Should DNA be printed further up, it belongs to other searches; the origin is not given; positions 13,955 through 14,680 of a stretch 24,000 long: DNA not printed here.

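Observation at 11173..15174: Battery of eight tandem, signal-peptide-less, single-domain fasciclin (FAS1) paralogs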

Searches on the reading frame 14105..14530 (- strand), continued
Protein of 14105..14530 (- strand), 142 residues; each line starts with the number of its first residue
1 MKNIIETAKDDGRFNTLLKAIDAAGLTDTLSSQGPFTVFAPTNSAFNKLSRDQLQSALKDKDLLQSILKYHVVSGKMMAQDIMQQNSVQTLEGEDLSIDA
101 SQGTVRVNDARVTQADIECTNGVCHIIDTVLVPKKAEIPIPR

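Call 24: find_encoding_contigs(protein=P0071, flank=8000, max_places=3)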
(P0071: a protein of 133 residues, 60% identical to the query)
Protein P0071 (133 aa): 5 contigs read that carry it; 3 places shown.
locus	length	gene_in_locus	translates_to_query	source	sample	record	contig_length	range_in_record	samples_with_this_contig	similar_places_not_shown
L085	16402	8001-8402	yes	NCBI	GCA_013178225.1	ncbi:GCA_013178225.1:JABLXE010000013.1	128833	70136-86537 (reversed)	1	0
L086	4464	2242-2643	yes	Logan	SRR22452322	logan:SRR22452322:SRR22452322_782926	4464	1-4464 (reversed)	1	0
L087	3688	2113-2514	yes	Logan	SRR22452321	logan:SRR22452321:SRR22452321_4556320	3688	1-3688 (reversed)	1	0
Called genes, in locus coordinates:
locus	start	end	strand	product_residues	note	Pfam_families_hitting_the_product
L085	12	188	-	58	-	PF10047:DUF2281 (weak)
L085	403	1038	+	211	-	-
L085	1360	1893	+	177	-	-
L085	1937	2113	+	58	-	-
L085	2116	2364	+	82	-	PF26485:DUF8156 (weak)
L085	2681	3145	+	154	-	PF01797:Y1_Tnp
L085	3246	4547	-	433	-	PF04055:Radical_SAM, PF13186:SPASM, PF02810:SEC-C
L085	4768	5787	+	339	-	PF27233:MJ0711_N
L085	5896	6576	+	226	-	PF11139:SfLAP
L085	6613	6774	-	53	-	-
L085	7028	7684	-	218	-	PF04832:SOUL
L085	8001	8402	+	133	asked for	PF02469:Fasciclin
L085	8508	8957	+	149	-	PF02469:Fasciclin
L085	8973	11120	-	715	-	PF01326:PPDK_N, PF00391:PEP-utilizers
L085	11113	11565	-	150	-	PF01243:PNPOx_N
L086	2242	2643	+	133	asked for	PF02469:Fasciclin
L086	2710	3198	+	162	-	PF02469:Fasciclin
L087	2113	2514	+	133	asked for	PF02469:Fasciclin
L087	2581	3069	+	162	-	PF02469:Fasciclin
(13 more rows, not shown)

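Call 25: find_encoding_contigs(protein=P0029, flank=8000, max_places=2)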
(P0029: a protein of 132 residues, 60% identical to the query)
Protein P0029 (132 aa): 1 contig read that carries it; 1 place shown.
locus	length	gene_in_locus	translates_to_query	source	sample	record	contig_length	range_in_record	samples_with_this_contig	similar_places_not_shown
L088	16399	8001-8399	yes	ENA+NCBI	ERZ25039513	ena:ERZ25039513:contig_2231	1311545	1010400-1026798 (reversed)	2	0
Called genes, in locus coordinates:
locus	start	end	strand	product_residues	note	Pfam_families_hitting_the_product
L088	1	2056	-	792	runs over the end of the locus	PF00989:PAS, PF08448:PAS_4, PF13426:PAS_9, PF00989:PAS, PF08448:PAS_4, PF13426:PAS_9, PF00512:HisKA, PF02518:HATPase_c, +2 more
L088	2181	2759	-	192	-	PF01409:tRNA-synt_2d, PF17759:tRNA_synthFbeta (weak), PF00152:tRNA-synt_2 (faint)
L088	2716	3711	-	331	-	PF10771:DUF2582 (faint), PF01409:tRNA-synt_2d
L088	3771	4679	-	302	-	PF01874:CitG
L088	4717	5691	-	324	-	PF00490:ALAD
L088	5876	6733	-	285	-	PF12837:Fer4_6 (faint), PF00037:Fer4 (faint), PF13237:Fer4_10 (weak), PF12838:Fer4_7 (weak)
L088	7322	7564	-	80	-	-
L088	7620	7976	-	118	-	-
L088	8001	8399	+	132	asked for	PF02469:Fasciclin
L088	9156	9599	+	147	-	PF00072:Response_reg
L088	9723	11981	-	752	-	PF00989:PAS, PF08448:PAS_4, PF13188:PAS_8, PF13426:PAS_9, PF08447:PAS_3, PF08447:PAS_3, PF13426:PAS_9, PF00512:HisKA, +4 more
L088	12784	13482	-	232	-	PF00730:HhH-GPD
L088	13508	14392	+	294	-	-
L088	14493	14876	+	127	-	PF12680:SnoaL_2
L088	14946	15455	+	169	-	PF13302:Acetyltransf_3, PF00583:Acetyltransf_1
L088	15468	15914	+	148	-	PF13527:Acetyltransf_9, PF00583:Acetyltransf_1, PF13673:Acetyltransf_10 (weak), PF13508:Acetyltransf_7, PF08445:FR47 (faint)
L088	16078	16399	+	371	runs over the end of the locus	PF01264:Chorismate_synt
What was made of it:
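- In L088, ALAD (a tetrapyrrole-biosynthesis gene) lies within about 2.3 kb (call 25).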

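Call 26: find_encoding_contigs(protein=P0001, flank=10000, max_places=2)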
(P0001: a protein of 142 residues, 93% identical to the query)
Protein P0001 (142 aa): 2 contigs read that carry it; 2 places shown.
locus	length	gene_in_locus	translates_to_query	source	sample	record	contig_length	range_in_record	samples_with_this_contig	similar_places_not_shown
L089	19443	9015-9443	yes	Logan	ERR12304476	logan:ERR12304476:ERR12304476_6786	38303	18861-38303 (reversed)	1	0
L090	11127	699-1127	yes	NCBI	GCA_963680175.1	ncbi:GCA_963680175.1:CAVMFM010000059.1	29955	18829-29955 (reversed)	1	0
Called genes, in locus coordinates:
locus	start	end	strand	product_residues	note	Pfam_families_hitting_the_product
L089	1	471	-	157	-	?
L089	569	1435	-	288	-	PF01063:Aminotran_4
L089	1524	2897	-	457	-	PF01656:CbiA, PF13500:AAA_26, PF07685:GATase_3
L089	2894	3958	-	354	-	PF00148:Oxidored_nitro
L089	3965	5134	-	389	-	PF27274:CfbE_C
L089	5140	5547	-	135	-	PF06180:CbiK (weak), PF01903:CbiX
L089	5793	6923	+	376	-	PF01207:Dus (weak)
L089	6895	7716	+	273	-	PF01874:CitG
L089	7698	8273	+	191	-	PF04289:DUF447_N, PF20766:DUF447_C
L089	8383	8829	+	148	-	PF02469:Fasciclin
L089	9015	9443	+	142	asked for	PF02469:Fasciclin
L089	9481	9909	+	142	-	PF02469:Fasciclin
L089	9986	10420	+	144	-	PF02469:Fasciclin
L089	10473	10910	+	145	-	PF02469:Fasciclin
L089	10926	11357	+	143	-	PF02469:Fasciclin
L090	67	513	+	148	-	PF02469:Fasciclin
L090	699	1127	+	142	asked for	PF02469:Fasciclin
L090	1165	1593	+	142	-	PF02469:Fasciclin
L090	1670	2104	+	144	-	PF02469:Fasciclin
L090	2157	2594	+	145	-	PF02469:Fasciclin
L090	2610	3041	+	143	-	PF02469:Fasciclin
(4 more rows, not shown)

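Call 27: find_encoding_contigs(protein=P0005, flank=10000, max_places=2)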
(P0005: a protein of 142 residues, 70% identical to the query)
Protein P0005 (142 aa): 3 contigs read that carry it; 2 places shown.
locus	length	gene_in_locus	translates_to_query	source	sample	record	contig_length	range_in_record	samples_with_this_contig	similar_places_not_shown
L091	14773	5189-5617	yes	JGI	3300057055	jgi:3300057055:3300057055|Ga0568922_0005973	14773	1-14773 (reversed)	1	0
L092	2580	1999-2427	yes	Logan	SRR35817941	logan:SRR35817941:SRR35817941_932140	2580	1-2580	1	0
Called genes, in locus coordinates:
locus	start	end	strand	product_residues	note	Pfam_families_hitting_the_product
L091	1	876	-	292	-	?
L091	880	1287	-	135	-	PF06180:CbiK (weak), PF01903:CbiX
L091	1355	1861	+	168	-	-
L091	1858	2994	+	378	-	PF01207:Dus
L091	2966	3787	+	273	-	PF01874:CitG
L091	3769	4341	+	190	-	PF04289:DUF447_N, PF20766:DUF447_C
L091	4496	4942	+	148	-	PF02469:Fasciclin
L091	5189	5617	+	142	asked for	PF02469:Fasciclin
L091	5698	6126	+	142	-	PF02469:Fasciclin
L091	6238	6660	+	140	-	PF02469:Fasciclin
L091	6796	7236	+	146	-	PF02469:Fasciclin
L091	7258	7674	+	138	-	PF02469:Fasciclin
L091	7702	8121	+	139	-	PF02469:Fasciclin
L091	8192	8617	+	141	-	PF02469:Fasciclin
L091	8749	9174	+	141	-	PF02469:Fasciclin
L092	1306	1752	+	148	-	PF02469:Fasciclin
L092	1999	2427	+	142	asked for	PF02469:Fasciclin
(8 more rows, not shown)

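Call 28: find_encoding_contigs(protein=P0010, flank=10000, max_places=2)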
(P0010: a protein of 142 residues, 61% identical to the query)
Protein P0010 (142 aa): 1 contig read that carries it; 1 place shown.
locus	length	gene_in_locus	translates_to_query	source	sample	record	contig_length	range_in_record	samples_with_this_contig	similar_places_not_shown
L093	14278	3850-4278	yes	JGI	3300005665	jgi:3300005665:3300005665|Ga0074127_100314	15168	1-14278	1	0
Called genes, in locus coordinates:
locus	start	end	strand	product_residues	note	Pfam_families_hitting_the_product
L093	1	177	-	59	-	?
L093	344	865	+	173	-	-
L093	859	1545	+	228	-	PF02475:TRM5-TYW2_MTfase (weak), PF05050:Methyltransf_21 (faint)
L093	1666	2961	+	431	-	PF03845:Spore_permease (weak), PF13520:AA_permease_2, PF00324:AA_permease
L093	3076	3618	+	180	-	PF01917:Flagellin_arch-type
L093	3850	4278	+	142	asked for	PF02469:Fasciclin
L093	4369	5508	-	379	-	PF02517:Rce1-like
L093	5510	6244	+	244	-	-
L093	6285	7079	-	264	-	PF00005:ABC_tran, PF13304:AAA_21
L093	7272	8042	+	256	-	PF02596:DUF169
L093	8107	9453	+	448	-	PF01546:Peptidase_M20, PF07687:M20_dimer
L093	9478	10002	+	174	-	-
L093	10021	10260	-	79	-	PF12675:DUF3795 (weak)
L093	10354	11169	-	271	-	PF02361:CbiQ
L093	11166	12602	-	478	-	PF13481:AAA_25 (faint), PF25199:nSTAND_NTPase5 (faint), PF00005:ABC_tran, PF02463:SMC_N (faint), PF13191:AAA_16 (faint), PF13555:AAA_29 (faint), PF00005:ABC_tran, PF13304:AAA_21 (weak), +6 more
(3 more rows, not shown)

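Call 37: predict_structure(alignment_id=A1)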
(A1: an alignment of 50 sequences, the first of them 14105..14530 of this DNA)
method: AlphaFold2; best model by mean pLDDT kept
length: 142 residues; sequences in the alignment: 50
mean_pLDDT: 83.6   pTM: 0.76
mean pLDDT of the five models: 83.6, 83.3, 81.9, 80.5, 76.0
residues with pLDDT >= 90: 30; 70-90: 102; 50-70: 6; < 50: 4
segments of 3 or more residues with pLDDT < 50: 139-142
pLDDT, mean of each block of 10 residues (from residue 1): 82 85 84 83 85 77 87 89 89 89 84 89 90 67 31
secondary structure, 60 per line:
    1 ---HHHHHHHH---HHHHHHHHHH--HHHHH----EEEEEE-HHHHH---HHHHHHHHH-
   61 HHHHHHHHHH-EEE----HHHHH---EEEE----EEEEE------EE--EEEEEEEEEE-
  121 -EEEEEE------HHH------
elements in order: H4-11 H15-24 H27-31 E36-41 H43-47 H51-59 H61-70 E72-74 H79-83 E87-90 E95-99 E110-119 E122-127

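Call 41: fold_search(model_id=the predicted structure, library=pdb)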
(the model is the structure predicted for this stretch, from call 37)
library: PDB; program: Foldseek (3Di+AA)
matches with E <= 10: 83; with E <= 0.001: 33
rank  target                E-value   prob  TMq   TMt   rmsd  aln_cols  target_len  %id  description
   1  2vxp_A                3.7e-14  1.00  0.86  0.93   1.5       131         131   39  The fourth FAS1 domain structure of human Bigh3 (released 2009-07-21)
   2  5nv6_B                5.9e-14  1.00  0.86  0.22   1.6       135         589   39  Structure of human transforming growth factor beta-induced protein (TGFBIp). (released 2017-08-09)
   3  5nv6_A                1.9e-13  1.00  0.90  0.22   1.5       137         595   36  Structure of human transforming growth factor beta-induced protein (TGFBIp). (released 2017-08-09)
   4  7asg                  1.9e-13  1.00  0.88  0.22   1.5       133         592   38  TGFBIp mutant R555W (released 2020-12-23)
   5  7as7                  2.2e-13  1.00  0.88  0.22   1.5       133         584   38  Crystal structure of the GCD-associated TGFBIp mutant R124H (released 2020-12-23)
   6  2ltb_MODEL_1_A        3.2e-13  1.00  0.86  0.90   1.6       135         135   38  Wild-type FAS1-4 (released 2013-08-21)
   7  7asc_A                7.5e-13  1.00  0.81  0.20   2.7       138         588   36  TGFBIp mutant A546T (released 2020-12-23)
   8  5y6p_A1               2.1e-12  1.00  0.85  0.57   1.9       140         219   36  Structure of the phycobilisome from the red alga Griffithsia pacifica (released 2017-11-15)
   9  7ezx_4P               2.9e-12  1.00  0.87  0.61   2.9       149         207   34  Structure of the phycobilisome from the red alga Porphyridium purpureum in Middle Light (released 2022-09-28)
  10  2ltc_MODEL_1_A        3.8e-12  1.00  0.87  0.91   1.5       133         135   38  Fas1-4, R555W (released 2013-08-21)
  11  5y6p_B1               4.1e-12  1.00  0.85  0.56   1.9       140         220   36  Structure of the phycobilisome from the red alga Griffithsia pacifica (released 2017-11-15)
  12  6kgx_4H               7.3e-12  1.00  0.86  0.61   3.0       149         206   32  Structure of the phycobilisome from the red alga Porphyridium purpureum (released 2019-12-11)
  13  5yjh                  7.8e-12  1.00  0.88  0.22   1.4       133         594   32  Structural insights into periostin functions (released 2018-05-23)
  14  5yjg                  1.4e-11  1.00  0.83  0.21   2.1       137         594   32  Structural insights into periostin functions (released 2018-05-23)
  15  1x3b_MODEL_1_A        1.6e-11  1.00  0.85  0.83   1.7       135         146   38  Solution structure of the FAS1 domain of human transforming growth factor-beta induced protein IG-H3 (released 2005-11-02)
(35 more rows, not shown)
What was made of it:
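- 14102..14530 (-): c7: 142-aa signal-less FAS1 protein. It is the most conserved copy and the one most like single-copy signal-less FAS1 proteins of other orders. It carries the Cys pair C-T-N-G-V-C-H. Foldseek: TGFBIp FAS1-4 TM 0.86-0.90; CupS in NDH-1MS TM 0.87, rmsd 1.2 A, 41% identity (calls 37, 41).
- Closest known: FAS1-domain phycobilisome linker proteins LRC6 and LR9 of red algae. Same: TM is 0.81-0.87 for LRC6 and for LR9 of 5Y6P, and 0.63 for LR9 of 6KGX (call 41).
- Closest known: TGFBIp / periostin FAS1-4 domains. Same: They are the best structural match to the fold: TM 0.86-0.90, rmsd 1.5 A, 36-39% identity (call 41).
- The c7 model superposes on CupS in the NDH-1MS complex at TM 0.87, rmsd 1.2 A and 41% identity (call 41). 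The c7 model matches AstaPo1 at TM 0.78 (call 41).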

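Call 42: search_protein_families(library=pfam, alignment_id=A2, max_evalue=0.00001)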
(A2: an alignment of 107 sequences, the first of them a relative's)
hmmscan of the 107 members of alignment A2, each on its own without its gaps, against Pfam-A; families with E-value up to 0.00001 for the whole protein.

A. member 1, L007:6629-7486:- (285 aa): 0 families

B. families by the number of members that match (of 107 scanned): 97 families (the first 25 are shown)
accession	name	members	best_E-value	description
PF04832.17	SOUL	3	1.1e-45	SOUL heme-binding protein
PF00005.33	ABC_tran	3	8e-35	ABC transporter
PF01408.29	GFO_IDH_MocA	3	1.9e-28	Oxidoreductase family, NAD-binding Rossmann fold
PF16656.11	Pur_ac_phosph_N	3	6e-21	Purple acid Phosphatase, N-terminal domain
PF13304.12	AAA_21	3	2e-12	AAA domain, putative AbiEii toxin, Type IV TA system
PF01471.23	PG_binding_1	3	1.1e-11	Putative peptidoglycan binding domain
PF22725.1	GFO_IDH_MocA_C3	3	1.5e-10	GFO/IDH/MocA C-terminal domain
PF00106.31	adh_short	2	1.8e-46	short chain dehydrogenase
PF13561.12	adh_short_C2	2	6.4e-31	Enoyl-(Acyl carrier protein) reductase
PF01061.29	ABC2_membrane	2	6.4e-24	ABC-2 type transporter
PF01565.28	FAD_binding_4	2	2.7e-22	FAD binding domain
PF00353.25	HemolysinCabind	2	5.2e-21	RTX calcium-binding nonapeptide repeat (4 copies)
PF04030.19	ALO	2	9.3e-18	D-arabinono-1,4-lactone oxidase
PF12698.13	ABC2_membrane_3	2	1.6e-17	ABC-2 family transporter protein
PF00149.33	Metallophos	2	1.7e-17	Calcineurin-like phosphoesterase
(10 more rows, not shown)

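Call 51: find_related_loci(query=window:14105-14530:-, collection=metagenome_contigs, flank=6000)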
Query window:14105-14530:- (142 aa) in metagenome_contigs; peptide patterns used: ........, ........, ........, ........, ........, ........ (x = any residue, [..] = any of these).
600 stretches matched a pattern (row limit reached: there are more); 428 encode a relative of the query (tblastn E <= 1e-3); the best 80 are kept; 80 distinct loci.
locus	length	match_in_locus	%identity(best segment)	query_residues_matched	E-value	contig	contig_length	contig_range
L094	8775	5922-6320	61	1-134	5e-49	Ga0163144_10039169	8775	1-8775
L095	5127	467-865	61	1-134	1e-48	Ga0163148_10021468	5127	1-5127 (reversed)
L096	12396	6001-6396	59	1-133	2e-48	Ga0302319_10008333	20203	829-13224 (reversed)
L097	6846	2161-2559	60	1-134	3e-48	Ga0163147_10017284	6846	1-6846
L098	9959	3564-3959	55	1-133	8e-48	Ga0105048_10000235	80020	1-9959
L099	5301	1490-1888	55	2-134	1e-47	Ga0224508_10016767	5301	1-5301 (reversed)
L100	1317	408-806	59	1-134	1e-48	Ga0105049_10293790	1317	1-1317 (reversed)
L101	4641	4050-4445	57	1-133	2e-46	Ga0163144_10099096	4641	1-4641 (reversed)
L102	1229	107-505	54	1-134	1e-47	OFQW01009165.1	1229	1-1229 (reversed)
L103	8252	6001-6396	56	1-133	2e-45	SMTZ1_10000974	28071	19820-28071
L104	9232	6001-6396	56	1-133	2e-45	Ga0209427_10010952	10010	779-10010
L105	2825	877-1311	55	1-142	1e-45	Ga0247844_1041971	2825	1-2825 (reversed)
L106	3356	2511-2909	57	1-134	1e-45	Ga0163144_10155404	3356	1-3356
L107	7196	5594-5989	55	1-133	9e-45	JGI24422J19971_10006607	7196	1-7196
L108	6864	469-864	55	1-133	1e-44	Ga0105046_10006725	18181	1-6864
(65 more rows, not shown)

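Call 64: search_solved_structures(query=L014:10001-10402:+, max_evalue=1e-10)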
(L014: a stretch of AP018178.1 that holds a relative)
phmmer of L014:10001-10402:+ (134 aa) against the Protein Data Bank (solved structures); distinct sequences matched with E-value up to 1e-10: 19.
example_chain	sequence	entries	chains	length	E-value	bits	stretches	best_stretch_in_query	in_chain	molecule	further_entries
5nv6_A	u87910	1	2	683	4.5e-66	224.2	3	3-133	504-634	Transforming growth factor-beta-induced protein ig-h3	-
7asg_A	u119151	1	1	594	4.7e-66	224.1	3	3-131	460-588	Transforming growth factor-beta-induced protein ig-h3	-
7as7_A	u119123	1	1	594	7.2e-66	223.5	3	3-131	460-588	Transforming growth factor-beta-induced protein ig-h3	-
7asc_A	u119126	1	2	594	2e-65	222.1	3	3-131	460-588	Transforming growth factor-beta-induced protein ig-h3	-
5yjh_A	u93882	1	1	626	6.7e-49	168.7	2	17-133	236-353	Periostin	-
5yjg_A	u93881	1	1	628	6.8e-49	168.7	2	17-133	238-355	Periostin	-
1w7d_A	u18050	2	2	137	2.8e-42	147.3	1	2-134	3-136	BETA-IG-H3/FASCICLIN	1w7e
6tjv_Q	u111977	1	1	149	1.5e-37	132.1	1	1-134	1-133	Tll0220 protein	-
2mxa_A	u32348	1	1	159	1.9e-37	131.7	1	1-134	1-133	NDH-1 complex sensory subunit CupS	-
1x3b_A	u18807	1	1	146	4e-24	88.7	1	3-133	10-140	Transforming growth factor-beta induced protein IG-H3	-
2ltb_A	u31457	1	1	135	5.1e-24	88.4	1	3-133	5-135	Transforming growth factor-beta-induced protein ig-h3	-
2ltc_A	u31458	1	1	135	1.2e-23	87.2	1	3-131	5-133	Transforming growth factor-beta-induced protein ig-h3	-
2vxp_A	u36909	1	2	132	1.3e-23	87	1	3-131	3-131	TRANSFORMING GROWTH FACTOR-BETA-INDUCED PROTEIN IG-H3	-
9oek_A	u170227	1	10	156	2.5e-23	86.1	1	5-133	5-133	Transforming growth factor-beta-induced protein ig-h3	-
1nyo_A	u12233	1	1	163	1.9e-22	83.3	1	13-133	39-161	Immunogenic protein MPT70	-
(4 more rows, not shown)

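Call 78: search_protein_families(library=padloc, proteins=[window:14105-14530:-], max_evalue=0.01)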
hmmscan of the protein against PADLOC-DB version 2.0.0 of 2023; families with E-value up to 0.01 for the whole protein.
window:14105-14530:- (142 aa): 0 families

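Call 82: search_protein_representatives(protein=window:14105-14530:-)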
Query: 142 residues. Proteins with E-value up to 0.001 (for the whole library): 33618; up to 1e-10: 19323; up to 1e-30: 3484. The best 150 are listed.
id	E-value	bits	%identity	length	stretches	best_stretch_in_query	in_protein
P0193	5.2e-246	818.4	43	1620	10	10-135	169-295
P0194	5.7e-222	740.7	43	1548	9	9-134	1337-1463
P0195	5.4e-209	698.8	42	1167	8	3-134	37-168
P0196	2.3e-202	677.4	43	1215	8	14-140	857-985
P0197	3.0e-202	677.0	41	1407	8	10-135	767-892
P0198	4.2e-198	663.6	41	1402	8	14-136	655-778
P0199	1.8e-190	638.9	42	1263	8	2-134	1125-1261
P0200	5.0e-179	602.0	38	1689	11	4-137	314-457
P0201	5.7e-176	592.1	38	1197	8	5-135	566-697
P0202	2.5e-175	590.0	42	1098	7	2-138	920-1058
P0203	6.3e-175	588.7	43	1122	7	2-134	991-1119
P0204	1.1e-174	588.0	38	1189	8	6-135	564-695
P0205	1.0e-172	581.6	42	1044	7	9-134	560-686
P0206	8.4e-172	578.6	44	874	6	2-141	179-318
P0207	9.1e-169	568.8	38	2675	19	12-137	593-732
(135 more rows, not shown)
